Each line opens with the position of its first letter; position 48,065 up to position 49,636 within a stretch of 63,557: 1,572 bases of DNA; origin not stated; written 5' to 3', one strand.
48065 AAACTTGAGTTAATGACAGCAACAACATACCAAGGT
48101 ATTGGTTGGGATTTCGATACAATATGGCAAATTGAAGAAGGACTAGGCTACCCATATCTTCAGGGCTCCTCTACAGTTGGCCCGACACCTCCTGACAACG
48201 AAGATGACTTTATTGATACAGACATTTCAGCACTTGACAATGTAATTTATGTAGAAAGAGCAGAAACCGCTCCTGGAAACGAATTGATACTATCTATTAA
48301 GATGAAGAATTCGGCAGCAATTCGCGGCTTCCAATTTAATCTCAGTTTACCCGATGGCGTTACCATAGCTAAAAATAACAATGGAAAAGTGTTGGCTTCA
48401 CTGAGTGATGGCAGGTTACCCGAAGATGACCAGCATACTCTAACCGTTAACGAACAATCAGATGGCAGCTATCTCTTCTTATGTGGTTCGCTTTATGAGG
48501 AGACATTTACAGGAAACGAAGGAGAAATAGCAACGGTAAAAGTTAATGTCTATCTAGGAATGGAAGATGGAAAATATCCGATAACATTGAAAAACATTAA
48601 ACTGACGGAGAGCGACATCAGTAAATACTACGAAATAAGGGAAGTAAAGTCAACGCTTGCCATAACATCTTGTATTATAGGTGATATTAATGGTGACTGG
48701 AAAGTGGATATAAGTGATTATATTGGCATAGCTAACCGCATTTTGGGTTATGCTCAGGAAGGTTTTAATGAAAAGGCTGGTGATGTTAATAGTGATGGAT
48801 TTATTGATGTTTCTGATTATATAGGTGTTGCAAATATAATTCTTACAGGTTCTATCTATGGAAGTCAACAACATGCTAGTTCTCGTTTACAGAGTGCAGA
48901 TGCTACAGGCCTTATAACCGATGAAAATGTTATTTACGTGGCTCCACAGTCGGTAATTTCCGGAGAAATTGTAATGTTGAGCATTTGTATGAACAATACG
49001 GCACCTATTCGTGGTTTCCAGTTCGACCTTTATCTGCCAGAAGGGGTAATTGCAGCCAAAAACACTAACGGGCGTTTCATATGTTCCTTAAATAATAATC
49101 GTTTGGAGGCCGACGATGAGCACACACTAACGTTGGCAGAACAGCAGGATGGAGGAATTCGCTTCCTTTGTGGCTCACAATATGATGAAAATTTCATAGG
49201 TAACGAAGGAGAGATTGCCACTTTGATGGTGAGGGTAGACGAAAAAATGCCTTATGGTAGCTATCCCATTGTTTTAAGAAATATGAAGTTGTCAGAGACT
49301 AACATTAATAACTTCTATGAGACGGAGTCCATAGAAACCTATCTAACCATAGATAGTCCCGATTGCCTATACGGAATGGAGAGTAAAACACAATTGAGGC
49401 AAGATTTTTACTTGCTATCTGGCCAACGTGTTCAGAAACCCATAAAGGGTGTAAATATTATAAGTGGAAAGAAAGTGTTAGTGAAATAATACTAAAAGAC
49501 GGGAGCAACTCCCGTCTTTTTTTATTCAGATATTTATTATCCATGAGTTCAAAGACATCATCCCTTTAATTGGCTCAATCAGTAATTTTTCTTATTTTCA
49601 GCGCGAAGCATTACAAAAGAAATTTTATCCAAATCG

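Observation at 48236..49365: Cohesin-dockerin-cohesin cassette on a T9SS-anchored GLUG protein: candidate non-cellulosomal surface assembly system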

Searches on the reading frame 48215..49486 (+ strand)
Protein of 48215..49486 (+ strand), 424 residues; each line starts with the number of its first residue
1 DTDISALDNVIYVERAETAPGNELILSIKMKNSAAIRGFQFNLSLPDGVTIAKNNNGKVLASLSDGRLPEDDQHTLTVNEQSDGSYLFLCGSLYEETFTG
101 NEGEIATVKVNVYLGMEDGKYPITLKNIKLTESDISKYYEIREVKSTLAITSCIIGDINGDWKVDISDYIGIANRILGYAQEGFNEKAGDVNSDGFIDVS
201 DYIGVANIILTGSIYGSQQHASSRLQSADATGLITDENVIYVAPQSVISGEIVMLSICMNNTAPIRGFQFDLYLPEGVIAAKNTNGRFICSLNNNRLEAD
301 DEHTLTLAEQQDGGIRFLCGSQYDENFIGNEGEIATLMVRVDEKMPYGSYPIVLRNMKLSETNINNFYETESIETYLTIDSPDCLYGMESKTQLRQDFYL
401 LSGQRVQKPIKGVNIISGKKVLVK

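Call 9: find_homologous_proteins(query=window:48215-49486:+)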
Query seq(424 aa) (424 aa): 542 proteins with E <= 0.001 among 5662 candidates; the best 120 are listed.
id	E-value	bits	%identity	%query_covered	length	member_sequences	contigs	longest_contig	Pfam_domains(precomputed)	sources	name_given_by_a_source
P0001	3.6e-192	657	59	88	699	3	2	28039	PF00404.25,PF00036.39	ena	-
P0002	6.8e-159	547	50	89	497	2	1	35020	PF00404.25,PF00963.25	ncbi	-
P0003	9.7e-159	547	52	88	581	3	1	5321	PF00404.25,PF00963.25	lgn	-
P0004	3.4e-150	518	54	100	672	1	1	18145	PF00404.25,PF00963.25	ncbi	-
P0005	5.7e-149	514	55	100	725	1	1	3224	PF13306.13,PF13855.13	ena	-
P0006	1.2e-146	507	60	91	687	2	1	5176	PF00404.25,PF00963.25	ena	-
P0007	1.2e-144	500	59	90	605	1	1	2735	PF00404.25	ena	-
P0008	1.5e-143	497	60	89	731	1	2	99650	PF00404.25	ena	-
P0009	3.6e-143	495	55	100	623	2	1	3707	PF13306.13,PF13855.13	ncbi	-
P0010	5.3e-143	495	54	100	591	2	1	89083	PF00404.25,PF00963.25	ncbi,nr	ncbi:MAG: dockerin type I repeat-containing protein [Bacteroidaceae bacterium]|nr:dockerin type I re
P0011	6.8e-143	494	59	34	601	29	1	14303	-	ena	-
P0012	2.5e-142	492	57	89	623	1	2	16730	PF00404.25,PF00963.25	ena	-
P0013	5.0e-142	492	58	100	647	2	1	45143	PF00404.25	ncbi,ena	-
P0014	4.0e-141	489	57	87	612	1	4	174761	PF00404.25,PF00963.25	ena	-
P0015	5.1e-140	485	50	100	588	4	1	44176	PF00404.25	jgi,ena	-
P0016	3.3e-138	479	58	88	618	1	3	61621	PF00404.25,PF00963.25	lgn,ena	-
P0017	1.4e-137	477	56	89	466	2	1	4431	PF00404.25,PF00963.25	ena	-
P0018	2.2e-137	476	59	89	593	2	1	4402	PF00404.25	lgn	-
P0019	9.4e-137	474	55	89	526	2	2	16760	PF00404.25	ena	-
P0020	2.5e-136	473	56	100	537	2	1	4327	PF00404.25,PF02368.25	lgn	-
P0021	8.8e-136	471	58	89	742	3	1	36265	PF13306.13,PF00404.25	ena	-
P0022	8.9e-135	468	58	90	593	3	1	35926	PF00404.25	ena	-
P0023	1.1e-134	467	57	89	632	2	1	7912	PF13306.13,PF00404.25,PF00963.25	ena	-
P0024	2.3e-130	453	54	100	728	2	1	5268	PF13306.13,PF00404.25,PF00963.25,PF13855.13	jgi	jgi:hypothetical protein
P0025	3.1e-129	449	52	100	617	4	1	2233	PF00404.25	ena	-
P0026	9.6e-129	448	55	88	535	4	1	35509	PF13306.13,PF00404.25,PF00963.25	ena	-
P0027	1.2e-128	447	55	87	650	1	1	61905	PF00404.25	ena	-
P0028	1.4e-128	447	55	86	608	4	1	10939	PF00404.25,PF24507.2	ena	-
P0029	1.2e-127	444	50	100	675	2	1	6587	PF13306.13,PF00404.25,PF00963.25,PF13855.13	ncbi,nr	ncbi:MAG: leucine-rich repeat protein, partial [Bacteroidaceae bacterium]|nr:leucine-rich repeat pro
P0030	7.4e-127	442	52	100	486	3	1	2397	PF00404.25,PF00963.25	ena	-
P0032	1.2e-126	441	53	89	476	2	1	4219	PF00404.25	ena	-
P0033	1.2e-125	438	51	89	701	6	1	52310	PF13306.13,PF00404.25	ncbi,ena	-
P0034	1.4e-125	437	50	99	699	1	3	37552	PF13306.13,PF00404.25,PF00963.25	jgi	-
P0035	2.9e-125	436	53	87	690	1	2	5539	PF00404.25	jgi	-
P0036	4.3e-125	436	53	90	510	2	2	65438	PF00404.25,PF00963.25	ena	-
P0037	1.4e-124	434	53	90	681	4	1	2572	PF00404.25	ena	-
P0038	4.9e-124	432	54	76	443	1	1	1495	PF00404.25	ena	-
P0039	8.6e-124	431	53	88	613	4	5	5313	PF00404.25,PF00963.25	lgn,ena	-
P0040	1.6e-123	431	54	90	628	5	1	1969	PF00404.25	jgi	jgi:CRISPR/Cas system-associated protein endoribonuclease Cas2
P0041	2.0e-123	430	51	100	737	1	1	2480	PF13306.13,PF00404.25,PF00963.25,PF27129.1,PF13855.13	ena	-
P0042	8.5e-122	425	51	88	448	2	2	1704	PF00404.25,PF00963.25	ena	-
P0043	4.5e-121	423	52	88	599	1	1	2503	PF00404.25,PF00963.25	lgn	-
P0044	1.2e-120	421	51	100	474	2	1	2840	PF00404.25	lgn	-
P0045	1.2e-120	421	52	88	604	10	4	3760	PF00404.25,PF00963.25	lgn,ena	-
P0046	1.2e-119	418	51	89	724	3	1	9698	PF13306.13,PF00404.25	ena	-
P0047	5.1e-117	409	53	85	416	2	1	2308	PF00963.25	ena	-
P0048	6.0e-117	409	45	100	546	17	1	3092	PF00404.25,PF00963.25,PF02368.25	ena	-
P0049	3.5e-116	406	54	77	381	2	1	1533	PF01839.30,PF00404.25,PF13517.13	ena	-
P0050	2.2e-114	400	57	77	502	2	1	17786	PF00404.25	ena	-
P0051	3.9e-111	390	50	53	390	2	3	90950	-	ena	-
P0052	3.3e-110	387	45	100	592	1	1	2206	PF00404.25,PF00963.25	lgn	-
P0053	5.1e-109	383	44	100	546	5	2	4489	PF00404.25,PF00963.25,PF02368.25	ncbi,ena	-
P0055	3.2e-106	374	56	73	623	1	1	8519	PF13306.13,PF00404.25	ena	-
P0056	2.5e-105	371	47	100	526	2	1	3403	PF00404.25,PF00963.25,PF02368.25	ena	-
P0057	4.3e-104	367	48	100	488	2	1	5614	PF00404.25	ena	-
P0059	2.3e-101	358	68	53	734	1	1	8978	PF00404.25,PF18676.7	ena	-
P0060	6.8e-101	356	50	83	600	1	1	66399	PF00404.25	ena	-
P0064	1.7e-100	355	48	49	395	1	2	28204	PF00404.25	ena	-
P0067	6.3e-100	353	44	100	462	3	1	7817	PF00404.25,PF00963.25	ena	-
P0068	1.8e-99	351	56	69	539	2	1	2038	PF00404.25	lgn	-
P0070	1.7e-98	348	42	100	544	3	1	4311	PF00404.25,PF00963.25,PF02368.25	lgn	-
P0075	4.1e-94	334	59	65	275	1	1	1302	PF00404.25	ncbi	-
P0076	4.1e-94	334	48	49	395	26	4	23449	PF00404.25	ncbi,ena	-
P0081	1.4e-92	329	43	95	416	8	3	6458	PF00404.25,PF00963.25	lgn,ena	-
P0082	3.6e-92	327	61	51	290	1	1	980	PF00404.25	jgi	jgi:hypothetical protein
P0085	2.4e-91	325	62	54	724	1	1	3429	PF00404.25,PF21461.4,PF02368.25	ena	-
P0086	1.1e-90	323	63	53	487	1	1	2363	PF00404.25,PF21461.4,PF00963.25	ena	-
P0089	8.0e-89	316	57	64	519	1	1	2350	PF00404.25,PF07581.18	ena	-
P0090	1.2e-87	312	55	35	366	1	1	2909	PF15418.13,PF00963.25,PF23039.3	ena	-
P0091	9.2e-87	310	65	51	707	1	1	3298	PF13306.13,PF00404.25,PF13855.13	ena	-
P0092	1.0e-86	309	68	51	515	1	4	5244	PF00404.25,PF25354.2,PF02368.25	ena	-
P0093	4.7e-86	307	70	52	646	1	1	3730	PF13306.13,PF00404.25,PF05725.19,PF13855.13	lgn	-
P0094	7.9e-85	303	64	52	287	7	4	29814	PF00404.25,PF00415.25,PF13540.13,PF25390.2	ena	-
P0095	1.1e-83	299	65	52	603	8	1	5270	PF00404.25,PF00963.25,PF07581.18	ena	-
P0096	2.1e-83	298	65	52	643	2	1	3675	PF00404.25,PF07581.18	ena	-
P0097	8.9e-83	296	62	52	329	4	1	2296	PF00404.25,PF00963.25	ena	-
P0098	2.5e-82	295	63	52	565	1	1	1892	PF00404.25,PF18676.7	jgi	jgi:hypothetical protein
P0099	4.0e-82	294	60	54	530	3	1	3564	PF00404.25,PF02368.25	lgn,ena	-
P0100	6.3e-82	294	63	52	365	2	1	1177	PF00404.25,PF00963.25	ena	-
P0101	7.6e-82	293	64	52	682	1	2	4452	PF13306.13,PF00404.25,PF00963.25,PF18998.7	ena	-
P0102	8.7e-82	293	62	52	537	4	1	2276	PF00404.25,PF07581.18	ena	-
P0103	1.3e-81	293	67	51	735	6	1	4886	PF13306.13,PF00404.25,PF12799.14,PF13855.13,PF23952.2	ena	-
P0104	1.7e-81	292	67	51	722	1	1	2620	PF13306.13,PF00404.25,PF12799.14,PF13855.13,PF23952.2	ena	-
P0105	2.8e-81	291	50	68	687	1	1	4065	PF13306.13,PF00404.25,PF13855.13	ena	-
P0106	1.1e-80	290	65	51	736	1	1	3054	PF13306.13,PF00404.25,PF00963.25,PF12799.14,PF13855.13,PF23952.2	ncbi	-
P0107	1.4e-80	289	62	51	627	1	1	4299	PF13306.13,PF00404.25,PF13855.13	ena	-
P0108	5.5e-80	287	60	53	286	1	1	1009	PF00404.25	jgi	jgi:hypothetical protein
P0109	7.5e-80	287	61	52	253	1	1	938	PF00404.25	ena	-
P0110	1.1e-79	286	62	52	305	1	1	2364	PF00963.25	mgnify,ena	mgnify:CR=1 FL=1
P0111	1.5e-79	286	59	54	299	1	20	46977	PF00404.25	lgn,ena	-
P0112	2.6e-79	285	51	65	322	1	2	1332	PF00404.25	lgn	-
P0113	8.8e-79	283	61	54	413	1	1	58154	PF00404.25,PF02368.25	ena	-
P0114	1.2e-78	283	62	51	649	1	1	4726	PF09479.17,PF26182.1,PF00404.25,PF02368.25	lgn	-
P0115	1.4e-78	283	63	52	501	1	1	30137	PF13306.13,PF00404.25,PF05725.19,PF13855.13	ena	-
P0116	6.2e-78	280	60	51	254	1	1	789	PF00404.25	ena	-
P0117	9.5e-78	280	49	71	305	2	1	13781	PF00404.25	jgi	jgi:hypothetical protein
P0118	4.3e-77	278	61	51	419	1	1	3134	PF13306.13,PF00404.25,PF13855.13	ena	-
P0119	8.6e-77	277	61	51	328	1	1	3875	PF13306.13,PF00404.25,PF00963.25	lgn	-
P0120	1.4e-76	276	59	51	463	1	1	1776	PF13306.13,PF00404.25,PF00963.25,PF13855.13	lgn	-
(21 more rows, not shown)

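Call 26: find_related_loci(query=A1, collection=genome_contigs, flank=3000)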
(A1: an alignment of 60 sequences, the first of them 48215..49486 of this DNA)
Query A1 (424 aa) in genome_contigs; peptide patterns used: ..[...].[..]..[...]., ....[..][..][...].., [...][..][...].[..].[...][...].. (x = any residue, [..] = any of these).
174 stretches matched a pattern; 117 encode a relative of the query (tblastn E <= 1e-3); the best 80 are kept; 78 distinct loci.
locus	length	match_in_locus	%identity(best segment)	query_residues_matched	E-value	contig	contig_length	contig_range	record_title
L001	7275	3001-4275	58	1-424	5e-153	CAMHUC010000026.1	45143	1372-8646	MAG: uncultured bacterium isolate SRR11784295_bin.23_metaWRAP_v1.3_MAG genome assembly, contig: ERZ12202610.322, whole g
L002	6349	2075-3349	54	2-424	2e-142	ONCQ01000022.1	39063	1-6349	uncultured Prevotellaceae bacterium isolate RUG192 genome assembly, contig: scaffold_457, whole genome shotgun sequence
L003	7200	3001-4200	58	2-379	7e-141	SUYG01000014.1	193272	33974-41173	MAG: Prevotella sp. isolate SIG144 k141_148582, whole genome shotgun sequence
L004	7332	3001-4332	59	5-379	7e-140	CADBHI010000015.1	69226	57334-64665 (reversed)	MAG: uncultured Prevotellaceae bacterium isolate RUG13967 genome assembly, contig: RUG13967_asm_15, whole genome shotgun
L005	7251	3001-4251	54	1-418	7e-140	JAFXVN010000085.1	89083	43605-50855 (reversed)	MAG: Bacteroidaceae bacterium isolate RGIG6784 Sheep_Rumen-3__c1665471, whole genome shotgun sequence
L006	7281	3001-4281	54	1-381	2e-143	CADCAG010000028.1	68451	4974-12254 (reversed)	MAG: uncultured Bacteroidales bacterium isolate RUG14466 genome assembly, contig: RUG14466_asm_28, whole genome shotgun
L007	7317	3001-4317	51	1-424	8e-139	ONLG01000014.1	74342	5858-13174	uncultured Prevotella sp. isolate RUG413 genome assembly, contig: scaffold_188, whole genome shotgun sequence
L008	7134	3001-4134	58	2-381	5e-139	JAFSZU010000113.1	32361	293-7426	MAG: Bacteroidaceae bacterium isolate RGIG3623 Goat_Rumen.Co__c1480350, whole genome shotgun sequence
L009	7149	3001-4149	55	1-381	8e-138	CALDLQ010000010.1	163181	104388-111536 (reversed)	MAG TPA_asm: uncultured Prevotella sp. isolate SRR873607_bin.160_CONCOCT_v1.1_MAG genome assembly, contig: ERZ1756086.45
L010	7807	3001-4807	53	2-424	1e-137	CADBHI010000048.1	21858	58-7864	MAG: uncultured Prevotellaceae bacterium isolate RUG13967 genome assembly, contig: RUG13967_asm_48, whole genome shotgun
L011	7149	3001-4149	55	1-381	4e-137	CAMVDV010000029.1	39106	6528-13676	MAG TPA_asm: uncultured Prevotellaceae bacterium isolate SRR8387715_bin.115_metaWRAP_v1.3_MAG genome assembly, contig: E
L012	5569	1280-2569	53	2-424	5e-137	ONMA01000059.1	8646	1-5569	uncultured Prevotellaceae bacterium isolate RUG414 genome assembly, contig: scaffold_4747, whole genome shotgun sequence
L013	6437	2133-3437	52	1-424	1e-136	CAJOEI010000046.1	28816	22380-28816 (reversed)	uncultured Bacteroidaceae bacterium isolate Red_deer_3_mag_10 genome assembly, contig: scaffold_7869, whole genome shotg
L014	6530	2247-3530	50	1-383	3e-132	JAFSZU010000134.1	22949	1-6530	MAG: Bacteroidaceae bacterium isolate RGIG3623 Goat_Rumen.Co__c1728510, whole genome shotgun sequence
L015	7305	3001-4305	55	1-380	4e-131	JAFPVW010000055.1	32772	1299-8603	MAG: Prevotella sp. isolate RGIG1522 Goat_Abomasum-4__c97509, whole genome shotgun sequence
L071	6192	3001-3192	75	155-218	1e-23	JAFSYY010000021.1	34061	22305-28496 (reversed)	MAG: Prevotella sp. isolate RGIG3601 Goat_Rumen.Co__c296366, whole genome shotgun sequence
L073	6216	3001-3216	67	154-224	6e-23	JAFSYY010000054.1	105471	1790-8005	MAG: Prevotella sp. isolate RGIG3601 Goat_Rumen.Co__c937122, whole genome shotgun sequence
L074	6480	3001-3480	75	85-222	1e-22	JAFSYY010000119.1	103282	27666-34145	MAG: Prevotella sp. isolate RGIG3601 Goat_Rumen.Co__c2725322, whole genome shotgun sequence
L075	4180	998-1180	75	156-222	1e-22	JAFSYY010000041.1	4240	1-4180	MAG: Prevotella sp. isolate RGIG3601 Goat_Rumen.Co__c663624, whole genome shotgun sequence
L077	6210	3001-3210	64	156-224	1e-19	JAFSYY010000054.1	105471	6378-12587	MAG: Prevotella sp. isolate RGIG3601 Goat_Rumen.Co__c937122, whole genome shotgun sequence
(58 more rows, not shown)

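Call 33: predict_structure(alignment_id=A1)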
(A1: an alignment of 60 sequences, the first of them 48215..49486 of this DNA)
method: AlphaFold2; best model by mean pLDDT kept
length: 424 residues; sequences in the alignment: 60
mean_pLDDT: 89.3   pTM: 0.61
mean pLDDT of the five models: 89.3, 88.4, 88.0, 87.6, 87.1
residues with pLDDT >= 90: 296; 70-90: 95; 50-70: 11; < 50: 22
segments of 3 or more residues with pLDDT < 50: 219-227, 384-394
pLDDT, mean of each block of 10 residues (from residue 1): 92 92 95 98 98 95 94 96 97 95 97 92 98 97 96 88 91 91 90 90 91 70 42 75 93 97 97 97 95 94 94 93 91 97 93 95 92 91 52 63 82 82 77
secondary structure, 60 per line:
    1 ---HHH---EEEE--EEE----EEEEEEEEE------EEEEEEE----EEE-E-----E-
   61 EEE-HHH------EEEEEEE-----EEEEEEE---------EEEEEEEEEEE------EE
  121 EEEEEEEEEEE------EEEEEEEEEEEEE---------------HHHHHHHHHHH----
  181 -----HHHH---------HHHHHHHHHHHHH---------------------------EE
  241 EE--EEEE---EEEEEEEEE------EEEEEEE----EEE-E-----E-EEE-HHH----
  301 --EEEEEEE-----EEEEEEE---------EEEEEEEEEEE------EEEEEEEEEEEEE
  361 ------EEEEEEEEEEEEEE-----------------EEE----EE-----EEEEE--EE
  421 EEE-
elements in order: E10-13 E16-18 E23-31 E38-44 E49-51 E61-63 E74-80 E86-92 E102-112 E119-131 E138-150 H166-176 H186-189 H199-211 E239-242 E245-248 E252-260 E267-273 E278-280 E290-292 E303-309 E315-321 E331-341 E348-360 E367-380 E398-400 E412-416 E419-423

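Call 35: fold_search(model_id=the predicted structure, library=pdb)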
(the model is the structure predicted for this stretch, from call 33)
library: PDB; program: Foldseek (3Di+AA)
matches with E <= 10: 1982; with E <= 0.001: 398
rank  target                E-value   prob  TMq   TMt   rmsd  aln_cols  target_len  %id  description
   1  3l8q_C                1.0e-11  1.00  0.23  0.29  15.9       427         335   11  Structure analysis of the type II cohesin dyad from the adaptor ScaA scaffoldin of Acetivibrio cellulolyticus (released 2010-05-05)
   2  3l8q_B                1.8e-11  1.00  0.25  0.30  15.7       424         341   12  Structure analysis of the type II cohesin dyad from the adaptor ScaA scaffoldin of Acetivibrio cellulolyticus (released 2010-05-05)
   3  3l8q_A                1.8e-11  1.00  0.24  0.29  15.9       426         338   12  Structure analysis of the type II cohesin dyad from the adaptor ScaA scaffoldin of Acetivibrio cellulolyticus (released 2010-05-05)
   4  3l8q_D                3.1e-11  1.00  0.24  0.29  16.4       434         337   10  Structure analysis of the type II cohesin dyad from the adaptor ScaA scaffoldin of Acetivibrio cellulolyticus (released 2010-05-05)
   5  6avq_A                8.0e-10  1.00  0.20  0.10  19.8       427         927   10  The Therapeutic Antibody LM609 Selectively Inhibits Ligand Binding to Human alpha-V beta-3 Integrin via Steric Hindran (released 2017-11-01)
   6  6avu_A                8.9e-10  1.00  0.21  0.11  17.5       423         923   10  Human alpha-V beta-3 Integrin (open conformation) in complex with the therapeutic antibody LM609 (released 2017-11-01)
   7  4ofq_A                1.9e-09  1.00  0.20  0.24  18.4       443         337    8  Structure of the C-terminal domain of the Streptococcus pyogenes antigen I/II-family protein AspA (released 2014-03-12)
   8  2w1n                  2.0e-09  1.00  0.26  0.46  13.9       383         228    9  cohesin and fibronectin type-III double module construct from the Clostridium perfringens glycoside hydrolase GH84C (released 2009-02-03)
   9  6avr_A                2.1e-09  1.00  0.20  0.10  19.6       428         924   10  Human alpha-V beta-3 Integrin (intermediate conformation) in complex with the therapeutic antibody LM609 (released 2017-11-01)
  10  5es4_A                2.2e-09  1.00  0.22  0.10  16.3       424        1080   11  RE-REFINEMENT OF INTEGRIN ALPHAXBETA2 ECTODOMAIN IN THE CLOSED/BENT CONFORMATION (released 2016-03-02)
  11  8xez_A                2.7e-09  1.00  0.21  0.11  16.7       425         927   10  Cryo-EM structure of integrin ITGAV/ITGB3 complex, conformation 5 (released 2024-12-18)
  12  8xen_A                4.4e-09  1.00  0.21  0.11  16.6       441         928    9  Cryo-EM structure of integrin ITGAV/ITGB3 complex, conformation 4 (released 2024-12-18)
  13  5dza                  5.2e-09  1.00  0.17  0.22  18.6       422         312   10  Streptococcus agalactiae AgI/II polypeptide BspA C terminal domain (WT) (released 2016-06-22)
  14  3lso_A                6.0e-09  1.00  0.25  0.24  24.3       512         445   11  Crystal structure of Putative membrane anchored protein from Corynebacterium diphtheriae (released 2010-02-23)
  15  4mmz_A                6.4e-09  1.00  0.22  0.11  16.5       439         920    8  Integrin AlphaVBeta3 ectodomain bound to an antagonistic tenth domain of Fibronectin (released 2014-03-26)
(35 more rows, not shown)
